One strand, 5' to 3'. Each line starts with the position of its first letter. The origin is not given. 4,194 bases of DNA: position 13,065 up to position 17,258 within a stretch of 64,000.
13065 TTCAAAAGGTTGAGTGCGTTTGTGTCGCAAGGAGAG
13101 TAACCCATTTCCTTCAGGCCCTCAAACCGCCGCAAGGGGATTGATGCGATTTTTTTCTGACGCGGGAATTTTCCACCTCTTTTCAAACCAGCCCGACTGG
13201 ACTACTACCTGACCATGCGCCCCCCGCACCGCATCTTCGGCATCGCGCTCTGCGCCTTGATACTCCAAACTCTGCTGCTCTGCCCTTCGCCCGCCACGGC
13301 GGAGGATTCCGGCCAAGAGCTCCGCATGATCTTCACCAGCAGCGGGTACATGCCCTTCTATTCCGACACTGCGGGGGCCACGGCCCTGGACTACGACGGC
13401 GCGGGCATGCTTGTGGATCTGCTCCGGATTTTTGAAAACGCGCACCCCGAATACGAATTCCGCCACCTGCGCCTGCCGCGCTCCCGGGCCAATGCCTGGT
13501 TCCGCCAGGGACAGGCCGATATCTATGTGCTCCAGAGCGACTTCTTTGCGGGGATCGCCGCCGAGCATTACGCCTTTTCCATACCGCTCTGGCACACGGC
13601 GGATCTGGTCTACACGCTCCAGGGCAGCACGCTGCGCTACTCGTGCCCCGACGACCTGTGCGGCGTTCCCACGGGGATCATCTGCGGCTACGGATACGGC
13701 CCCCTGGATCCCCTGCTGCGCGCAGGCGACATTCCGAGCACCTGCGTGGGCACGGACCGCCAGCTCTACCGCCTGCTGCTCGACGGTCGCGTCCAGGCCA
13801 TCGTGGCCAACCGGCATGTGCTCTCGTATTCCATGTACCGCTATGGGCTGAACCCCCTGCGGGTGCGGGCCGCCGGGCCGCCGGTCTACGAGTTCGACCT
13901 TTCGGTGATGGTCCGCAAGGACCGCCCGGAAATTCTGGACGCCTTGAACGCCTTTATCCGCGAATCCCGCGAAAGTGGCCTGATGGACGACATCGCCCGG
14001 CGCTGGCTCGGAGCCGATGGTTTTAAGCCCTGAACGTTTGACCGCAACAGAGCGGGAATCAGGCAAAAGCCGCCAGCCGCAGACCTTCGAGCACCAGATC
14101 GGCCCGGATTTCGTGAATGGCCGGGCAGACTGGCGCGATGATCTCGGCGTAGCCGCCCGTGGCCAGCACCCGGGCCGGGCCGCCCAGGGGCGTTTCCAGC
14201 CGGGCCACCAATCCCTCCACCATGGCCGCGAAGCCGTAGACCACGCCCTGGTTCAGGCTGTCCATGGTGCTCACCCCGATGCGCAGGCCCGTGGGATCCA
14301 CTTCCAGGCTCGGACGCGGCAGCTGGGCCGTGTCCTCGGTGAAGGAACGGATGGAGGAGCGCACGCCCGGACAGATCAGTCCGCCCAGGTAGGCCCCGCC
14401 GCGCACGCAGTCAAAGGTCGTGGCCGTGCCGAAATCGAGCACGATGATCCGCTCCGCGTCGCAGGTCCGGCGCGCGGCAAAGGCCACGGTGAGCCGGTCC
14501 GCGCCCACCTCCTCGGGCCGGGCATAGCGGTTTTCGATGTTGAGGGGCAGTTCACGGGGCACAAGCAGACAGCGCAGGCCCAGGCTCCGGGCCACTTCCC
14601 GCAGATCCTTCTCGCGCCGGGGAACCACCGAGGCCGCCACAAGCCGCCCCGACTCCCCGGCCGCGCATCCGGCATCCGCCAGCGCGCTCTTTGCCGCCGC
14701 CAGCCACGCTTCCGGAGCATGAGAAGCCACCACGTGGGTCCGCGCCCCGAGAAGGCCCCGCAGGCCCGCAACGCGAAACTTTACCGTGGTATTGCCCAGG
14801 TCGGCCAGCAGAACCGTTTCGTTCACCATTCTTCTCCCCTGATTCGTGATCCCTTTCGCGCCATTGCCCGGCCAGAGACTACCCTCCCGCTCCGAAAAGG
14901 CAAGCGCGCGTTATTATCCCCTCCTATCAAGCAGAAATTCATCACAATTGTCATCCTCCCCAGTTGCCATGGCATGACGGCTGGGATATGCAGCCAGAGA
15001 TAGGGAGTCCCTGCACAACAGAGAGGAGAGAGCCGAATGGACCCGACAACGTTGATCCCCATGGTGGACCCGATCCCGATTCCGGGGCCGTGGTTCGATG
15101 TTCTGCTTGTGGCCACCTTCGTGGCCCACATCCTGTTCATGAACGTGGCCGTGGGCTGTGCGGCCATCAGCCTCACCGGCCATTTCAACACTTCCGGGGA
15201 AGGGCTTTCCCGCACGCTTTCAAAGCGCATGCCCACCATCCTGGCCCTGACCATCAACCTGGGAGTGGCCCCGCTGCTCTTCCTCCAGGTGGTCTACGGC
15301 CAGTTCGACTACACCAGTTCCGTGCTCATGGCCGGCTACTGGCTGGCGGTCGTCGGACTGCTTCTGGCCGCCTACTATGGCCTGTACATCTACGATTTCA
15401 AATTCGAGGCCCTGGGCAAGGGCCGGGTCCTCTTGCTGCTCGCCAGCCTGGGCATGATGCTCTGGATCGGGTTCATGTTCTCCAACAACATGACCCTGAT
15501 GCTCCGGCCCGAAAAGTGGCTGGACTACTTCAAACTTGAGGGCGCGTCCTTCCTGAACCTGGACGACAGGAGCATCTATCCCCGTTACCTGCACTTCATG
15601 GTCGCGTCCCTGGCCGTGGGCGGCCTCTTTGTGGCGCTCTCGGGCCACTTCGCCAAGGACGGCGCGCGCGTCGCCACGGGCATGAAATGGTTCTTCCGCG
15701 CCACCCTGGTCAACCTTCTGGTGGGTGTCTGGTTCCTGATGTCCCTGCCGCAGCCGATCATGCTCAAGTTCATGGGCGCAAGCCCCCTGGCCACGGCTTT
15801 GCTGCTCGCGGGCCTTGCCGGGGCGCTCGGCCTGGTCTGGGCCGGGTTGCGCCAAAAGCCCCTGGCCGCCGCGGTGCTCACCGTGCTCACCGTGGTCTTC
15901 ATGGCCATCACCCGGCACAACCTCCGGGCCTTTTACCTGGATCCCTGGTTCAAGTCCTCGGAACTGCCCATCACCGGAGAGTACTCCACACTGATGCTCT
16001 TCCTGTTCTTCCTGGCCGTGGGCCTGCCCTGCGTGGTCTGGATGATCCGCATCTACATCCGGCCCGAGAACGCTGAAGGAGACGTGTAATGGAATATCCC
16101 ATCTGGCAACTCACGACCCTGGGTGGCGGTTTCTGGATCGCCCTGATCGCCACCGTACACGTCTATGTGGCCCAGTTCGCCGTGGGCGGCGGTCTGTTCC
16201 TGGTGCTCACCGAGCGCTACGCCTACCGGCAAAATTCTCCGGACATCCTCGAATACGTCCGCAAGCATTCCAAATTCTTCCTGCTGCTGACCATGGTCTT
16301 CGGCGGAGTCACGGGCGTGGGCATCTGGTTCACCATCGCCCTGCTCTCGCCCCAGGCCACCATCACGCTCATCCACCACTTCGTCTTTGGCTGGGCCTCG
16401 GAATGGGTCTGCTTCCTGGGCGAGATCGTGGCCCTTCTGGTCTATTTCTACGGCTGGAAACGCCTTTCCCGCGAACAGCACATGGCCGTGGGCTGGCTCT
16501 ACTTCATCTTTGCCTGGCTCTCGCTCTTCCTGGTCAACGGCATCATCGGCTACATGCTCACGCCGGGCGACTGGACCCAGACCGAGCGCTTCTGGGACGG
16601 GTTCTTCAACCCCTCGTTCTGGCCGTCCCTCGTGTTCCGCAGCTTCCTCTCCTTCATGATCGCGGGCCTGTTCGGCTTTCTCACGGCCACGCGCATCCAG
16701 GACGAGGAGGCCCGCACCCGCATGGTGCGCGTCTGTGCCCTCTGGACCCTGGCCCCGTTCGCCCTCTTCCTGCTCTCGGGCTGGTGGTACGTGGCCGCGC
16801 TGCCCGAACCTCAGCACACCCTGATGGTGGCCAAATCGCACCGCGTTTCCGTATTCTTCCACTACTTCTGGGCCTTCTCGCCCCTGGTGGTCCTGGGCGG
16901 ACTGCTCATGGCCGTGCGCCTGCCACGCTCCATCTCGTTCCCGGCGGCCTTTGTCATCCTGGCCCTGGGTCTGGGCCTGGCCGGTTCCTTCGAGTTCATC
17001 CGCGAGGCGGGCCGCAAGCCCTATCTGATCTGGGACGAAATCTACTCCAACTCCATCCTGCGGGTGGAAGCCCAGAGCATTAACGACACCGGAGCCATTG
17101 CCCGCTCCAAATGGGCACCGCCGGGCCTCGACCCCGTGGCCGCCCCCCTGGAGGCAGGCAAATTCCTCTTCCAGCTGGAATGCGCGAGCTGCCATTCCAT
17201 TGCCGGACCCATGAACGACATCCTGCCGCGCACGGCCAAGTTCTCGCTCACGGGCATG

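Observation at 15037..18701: Cytochrome-bd-like (CydA/CydA') membrane pair fused to a seven-CXXCH multihaem cytochrome c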

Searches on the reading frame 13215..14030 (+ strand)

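Call 72: search_protein_families(library=pfam, proteins=[window:13215-14030:+], max_evalue=0.0001)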
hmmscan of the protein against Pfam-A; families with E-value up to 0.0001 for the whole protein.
window:13215-14030:+ (272 aa): 1 family
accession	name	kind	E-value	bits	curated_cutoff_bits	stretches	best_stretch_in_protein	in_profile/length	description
PF00497.25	SBP_bac_3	-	6.5e-07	29.6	26.4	1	63-266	22-131/132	Bacterial extracellular solute-binding proteins, family 3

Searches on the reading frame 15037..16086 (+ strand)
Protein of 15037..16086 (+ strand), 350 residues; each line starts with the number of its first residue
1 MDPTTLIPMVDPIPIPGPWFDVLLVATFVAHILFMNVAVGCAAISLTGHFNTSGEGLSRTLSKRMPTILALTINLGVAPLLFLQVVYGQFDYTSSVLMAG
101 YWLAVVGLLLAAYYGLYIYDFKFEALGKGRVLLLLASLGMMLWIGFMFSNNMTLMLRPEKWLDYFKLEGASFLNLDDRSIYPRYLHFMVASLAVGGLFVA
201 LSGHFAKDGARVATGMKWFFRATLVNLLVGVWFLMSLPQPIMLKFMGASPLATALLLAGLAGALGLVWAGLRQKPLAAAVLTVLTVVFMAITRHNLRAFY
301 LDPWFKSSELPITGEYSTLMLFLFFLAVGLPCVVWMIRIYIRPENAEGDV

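Call 3: search_protein_families(library=pfam, proteins=[window:15037-16086:+], max_evalue=1)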
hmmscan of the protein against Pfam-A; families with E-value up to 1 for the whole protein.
window:15037-16086:+ (350 aa): 0 families

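Call 4: search_protein_families(library=ncbifam, proteins=[window:15037-16086:+], max_evalue=1)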
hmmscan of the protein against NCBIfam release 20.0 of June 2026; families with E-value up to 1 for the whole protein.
window:15037-16086:+ (350 aa): 0 families

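Call 11: search_solved_structures(query=window:15037-16086:+, max_evalue=10, show_alignments=2)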
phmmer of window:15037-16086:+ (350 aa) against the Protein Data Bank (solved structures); distinct sequences matched with E-value up to 10: 0.

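Call 15: find_homologous_proteins(query=window:15037-16086:+, max_evalue=0.001)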
Query window:15037-16086:+ (350 aa): 588 proteins with E <= 0.001 among 8000 candidates; the best 120 are listed.
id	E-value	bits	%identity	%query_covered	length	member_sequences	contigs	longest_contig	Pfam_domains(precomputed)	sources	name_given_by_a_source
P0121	6.3e-226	767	100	100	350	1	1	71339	-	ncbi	ncbi:MAG: hypothetical protein AB7E32_03195 [Desulfovibrio sp.]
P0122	1.4e-192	658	85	100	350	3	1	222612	-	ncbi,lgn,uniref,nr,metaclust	ncbi:hypothetical protein [Paucidesulfovibrio longus]|uniref:hypothetical protein n=1 Tax=Paucidesul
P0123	6.6e-186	636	82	100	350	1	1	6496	-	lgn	-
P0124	3.8e-164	564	74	100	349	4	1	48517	-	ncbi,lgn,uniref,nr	ncbi:hypothetical protein SAMN02745704_02367 [Paucidesulfovibrio gracilis DSM 16080]|uniref:Uncharac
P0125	4.5e-164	564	73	100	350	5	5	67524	-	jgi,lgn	jgi:hypothetical protein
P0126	6.9e-163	560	72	99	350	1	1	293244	-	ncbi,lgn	ncbi:MAG: hypothetical protein V3573_03975 [Desulfovibrionaceae bacterium]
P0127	8.3e-124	432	57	99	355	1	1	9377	-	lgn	-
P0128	3.4e-123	429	59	99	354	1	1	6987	-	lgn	-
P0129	2.9e-121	423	57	99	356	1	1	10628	-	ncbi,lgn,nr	ncbi:MAG: hypothetical protein KKB70_01940 [Proteobacteria bacterium]|nr:hypothetical protein [Pseud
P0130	3.1e-121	423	59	97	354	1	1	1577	-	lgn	-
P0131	4.4e-119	416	56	100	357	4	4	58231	-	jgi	jgi:hypothetical protein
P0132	8.5e-115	402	54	99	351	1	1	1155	-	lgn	-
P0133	6.1e-113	396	57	99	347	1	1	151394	-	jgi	-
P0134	6.3e-113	396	54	98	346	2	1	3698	-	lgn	-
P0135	6.2e-111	389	54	99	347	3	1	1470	-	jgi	-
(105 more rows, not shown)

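Call 22: search_solved_structures(query=A3, max_evalue=10, show_alignments=2)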
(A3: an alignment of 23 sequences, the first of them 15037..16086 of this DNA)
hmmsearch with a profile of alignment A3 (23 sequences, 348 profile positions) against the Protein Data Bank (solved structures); distinct sequences matched with E-value up to 10: 0.

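Call 33: predict_structure(alignment_id=A4)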
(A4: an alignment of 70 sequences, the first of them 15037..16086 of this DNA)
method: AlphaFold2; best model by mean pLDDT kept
length: 350 residues; sequences in the alignment: 70
mean_pLDDT: 82.0   pTM: 0.82
mean pLDDT of the five models: 82.0, 81.8, 81.3, 78.4, 77.1
residues with pLDDT >= 90: 158; 70-90: 112; 50-70: 68; < 50: 12
segments of 3 or more residues with pLDDT < 50: 90-94, 347-350
pLDDT, mean of each block of 10 residues (from residue 1): 52 62 87 94 90 73 87 77 60 56 84 91 87 94 90 74 61 76 95 96 92 95 97 94 94 95 97 97 96 89 67 64 77 78 53
secondary structure, 60 per line:
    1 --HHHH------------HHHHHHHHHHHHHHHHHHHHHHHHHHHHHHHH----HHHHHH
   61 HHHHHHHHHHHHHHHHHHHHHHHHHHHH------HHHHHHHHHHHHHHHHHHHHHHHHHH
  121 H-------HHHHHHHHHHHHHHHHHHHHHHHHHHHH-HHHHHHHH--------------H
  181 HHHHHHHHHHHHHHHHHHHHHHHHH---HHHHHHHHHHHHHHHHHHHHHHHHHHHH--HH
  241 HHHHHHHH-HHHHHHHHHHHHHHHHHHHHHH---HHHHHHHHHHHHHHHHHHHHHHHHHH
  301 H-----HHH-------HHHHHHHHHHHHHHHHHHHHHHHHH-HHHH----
elements in order: H3-6 H19-50 H55-88 H95-121 H129-156 H158-165 H180-205 H209-236 H239-248 H250-271 H275-301 H317-341 H343-346

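Call 39: fold_search(model_id=the predicted structure, library=pdb)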
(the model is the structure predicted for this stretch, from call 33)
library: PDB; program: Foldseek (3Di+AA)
matches with E <= 10: 269; with E <= 0.001: 3
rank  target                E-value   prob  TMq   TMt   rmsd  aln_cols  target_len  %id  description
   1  9r2g_A                5.2e-04  1.00  0.60  0.56   7.0       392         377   18  Cytochrome bd II oxidase qOR-2 type from Mycobacterium smegmatis (released 2026-03-04)
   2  7oy2_B                7.2e-04  1.00  0.61  0.57   7.8       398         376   17  High resolution structure of cytochrome bd-II oxidase from E. coli (released 2021-12-15)
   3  7ose_B                8.9e-04  1.00  0.60  0.56   7.9       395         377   16  cytochrome bd-II type oxidase with bound aurachin D (released 2021-11-17)
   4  5doq_A                1.1e-03  1.00  0.67  0.56   6.7       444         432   14  The structure of bd oxidase from Geobacillus thermodenitrificans (released 2016-05-04)
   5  5doq_B                1.9e-03  1.00  0.63  0.67   5.7       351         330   14  The structure of bd oxidase from Geobacillus thermodenitrificans (released 2016-05-04)
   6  9r2g_D                2.7e-03  1.00  0.57  0.60   6.7       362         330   13  Cytochrome bd II oxidase qOR-2 type from Mycobacterium smegmatis (released 2026-03-04)
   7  8b4o_A                5.6e-03  1.00  0.58  0.48   8.9       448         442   13  Cryo-EM structure of cytochrome bd oxidase from C. glutamicum (released 2022-12-28)
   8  7oy2_C                7.2e-03  1.00  0.61  0.49   9.5       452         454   15  High resolution structure of cytochrome bd-II oxidase from E. coli (released 2021-12-15)
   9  6rko_B                7.5e-03  1.00  0.56  0.53   8.5       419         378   11  Cryo-EM structure of the E. coli cytochrome bd-I oxidase at 2.68 A resolution (released 2019-10-16)
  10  8b4o_B                1.3e-02  1.00  0.53  0.55   8.5       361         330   14  Cryo-EM structure of cytochrome bd oxidase from C. glutamicum (released 2022-12-28)
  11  6rx4_B                1.7e-02  1.00  0.57  0.53   7.7       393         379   12  THE STRUCTURE OF BD OXIDASE FROM ESCHERICHIA COLI (released 2019-11-20)
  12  7nkz_B                1.9e-02  1.00  0.55  0.56   6.0       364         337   12  Cryo-EM structure of the cytochrome bd oxidase from M. tuberculosis at 2.5 A resolution (released 2021-09-22)
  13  7ose_A                2.7e-02  1.00  0.49  0.36   5.0       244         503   15  cytochrome bd-II type oxidase with bound aurachin D (released 2021-11-17)
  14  9fka_A                2.9e-02  1.00  0.58  0.47   8.4       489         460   13  Cryo-EM structure of the reduced cytochrome bd oxidase from M. tuberculosis (released 2025-02-12)
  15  9fka_B                4.7e-02  1.00  0.50  0.51   6.7       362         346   13  Cryo-EM structure of the reduced cytochrome bd oxidase from M. tuberculosis (released 2025-02-12)
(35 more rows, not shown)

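Call 76: search_protein_representatives(alignment_id=A4)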
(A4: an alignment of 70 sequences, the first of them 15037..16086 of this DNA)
Query: 70 sequences, 347 profile positions. Proteins with E-value up to 0.001 (for the whole library): 2056; up to 1e-10: 1363; up to 1e-30: 594. The best 150 are listed.
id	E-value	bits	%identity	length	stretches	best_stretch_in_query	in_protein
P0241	9.7e-135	465.4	-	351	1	1-344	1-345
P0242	5.0e-132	456.5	-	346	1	1-344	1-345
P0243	3.4e-122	424.1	-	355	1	1-345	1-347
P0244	8.0e-122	422.9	-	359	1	1-345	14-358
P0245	1.6e-118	412.0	-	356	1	1-345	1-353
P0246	4.6e-118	410.5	-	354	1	1-344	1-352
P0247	6.1e-118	410.1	-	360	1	1-343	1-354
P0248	2.6e-117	408.1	-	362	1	1-343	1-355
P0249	2.3e-116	405.0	-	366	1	1-343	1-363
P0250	8.2e-114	396.6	-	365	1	1-343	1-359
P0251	8.3e-114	396.5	-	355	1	1-342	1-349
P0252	2.6e-112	391.6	-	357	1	5-340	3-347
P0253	1.4e-111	389.3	-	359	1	1-344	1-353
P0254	3.6e-111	387.9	-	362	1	1-343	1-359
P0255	4.3e-110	384.3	-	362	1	1-345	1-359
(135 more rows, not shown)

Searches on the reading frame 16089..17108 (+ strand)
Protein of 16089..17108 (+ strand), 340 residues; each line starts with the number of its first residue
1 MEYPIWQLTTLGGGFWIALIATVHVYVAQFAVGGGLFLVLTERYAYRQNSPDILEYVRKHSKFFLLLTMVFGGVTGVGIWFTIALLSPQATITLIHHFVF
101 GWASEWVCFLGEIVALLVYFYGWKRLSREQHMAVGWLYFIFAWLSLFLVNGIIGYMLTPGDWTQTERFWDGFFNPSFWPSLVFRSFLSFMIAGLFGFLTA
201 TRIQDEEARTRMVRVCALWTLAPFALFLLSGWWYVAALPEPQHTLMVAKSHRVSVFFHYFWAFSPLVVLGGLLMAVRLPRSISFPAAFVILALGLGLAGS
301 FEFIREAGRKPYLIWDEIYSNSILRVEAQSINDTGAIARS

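Call 21: search_solved_structures(query=A2, max_evalue=1, show_alignments=3)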
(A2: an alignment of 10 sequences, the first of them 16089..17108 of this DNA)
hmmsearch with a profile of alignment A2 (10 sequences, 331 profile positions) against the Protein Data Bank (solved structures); distinct sequences matched with E-value up to 1: 4.
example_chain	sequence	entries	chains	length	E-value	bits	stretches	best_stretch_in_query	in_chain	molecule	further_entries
5doq_A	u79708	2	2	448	7.6e-06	28.7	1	20-184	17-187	Bd-type quinol oxidase subunit I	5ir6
9r2g_A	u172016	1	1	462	0.026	17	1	23-195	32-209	Cytochrome bd menaquinol oxidase subunit I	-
3r77_A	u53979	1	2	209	0.51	12.8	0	158-199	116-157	Probable isochorismatase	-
3eua_A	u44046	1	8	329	0.78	12.2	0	36-88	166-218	PUTATIVE FRUCTOSE-AMINOACID-6-PHOSPHATE DEGLYCASE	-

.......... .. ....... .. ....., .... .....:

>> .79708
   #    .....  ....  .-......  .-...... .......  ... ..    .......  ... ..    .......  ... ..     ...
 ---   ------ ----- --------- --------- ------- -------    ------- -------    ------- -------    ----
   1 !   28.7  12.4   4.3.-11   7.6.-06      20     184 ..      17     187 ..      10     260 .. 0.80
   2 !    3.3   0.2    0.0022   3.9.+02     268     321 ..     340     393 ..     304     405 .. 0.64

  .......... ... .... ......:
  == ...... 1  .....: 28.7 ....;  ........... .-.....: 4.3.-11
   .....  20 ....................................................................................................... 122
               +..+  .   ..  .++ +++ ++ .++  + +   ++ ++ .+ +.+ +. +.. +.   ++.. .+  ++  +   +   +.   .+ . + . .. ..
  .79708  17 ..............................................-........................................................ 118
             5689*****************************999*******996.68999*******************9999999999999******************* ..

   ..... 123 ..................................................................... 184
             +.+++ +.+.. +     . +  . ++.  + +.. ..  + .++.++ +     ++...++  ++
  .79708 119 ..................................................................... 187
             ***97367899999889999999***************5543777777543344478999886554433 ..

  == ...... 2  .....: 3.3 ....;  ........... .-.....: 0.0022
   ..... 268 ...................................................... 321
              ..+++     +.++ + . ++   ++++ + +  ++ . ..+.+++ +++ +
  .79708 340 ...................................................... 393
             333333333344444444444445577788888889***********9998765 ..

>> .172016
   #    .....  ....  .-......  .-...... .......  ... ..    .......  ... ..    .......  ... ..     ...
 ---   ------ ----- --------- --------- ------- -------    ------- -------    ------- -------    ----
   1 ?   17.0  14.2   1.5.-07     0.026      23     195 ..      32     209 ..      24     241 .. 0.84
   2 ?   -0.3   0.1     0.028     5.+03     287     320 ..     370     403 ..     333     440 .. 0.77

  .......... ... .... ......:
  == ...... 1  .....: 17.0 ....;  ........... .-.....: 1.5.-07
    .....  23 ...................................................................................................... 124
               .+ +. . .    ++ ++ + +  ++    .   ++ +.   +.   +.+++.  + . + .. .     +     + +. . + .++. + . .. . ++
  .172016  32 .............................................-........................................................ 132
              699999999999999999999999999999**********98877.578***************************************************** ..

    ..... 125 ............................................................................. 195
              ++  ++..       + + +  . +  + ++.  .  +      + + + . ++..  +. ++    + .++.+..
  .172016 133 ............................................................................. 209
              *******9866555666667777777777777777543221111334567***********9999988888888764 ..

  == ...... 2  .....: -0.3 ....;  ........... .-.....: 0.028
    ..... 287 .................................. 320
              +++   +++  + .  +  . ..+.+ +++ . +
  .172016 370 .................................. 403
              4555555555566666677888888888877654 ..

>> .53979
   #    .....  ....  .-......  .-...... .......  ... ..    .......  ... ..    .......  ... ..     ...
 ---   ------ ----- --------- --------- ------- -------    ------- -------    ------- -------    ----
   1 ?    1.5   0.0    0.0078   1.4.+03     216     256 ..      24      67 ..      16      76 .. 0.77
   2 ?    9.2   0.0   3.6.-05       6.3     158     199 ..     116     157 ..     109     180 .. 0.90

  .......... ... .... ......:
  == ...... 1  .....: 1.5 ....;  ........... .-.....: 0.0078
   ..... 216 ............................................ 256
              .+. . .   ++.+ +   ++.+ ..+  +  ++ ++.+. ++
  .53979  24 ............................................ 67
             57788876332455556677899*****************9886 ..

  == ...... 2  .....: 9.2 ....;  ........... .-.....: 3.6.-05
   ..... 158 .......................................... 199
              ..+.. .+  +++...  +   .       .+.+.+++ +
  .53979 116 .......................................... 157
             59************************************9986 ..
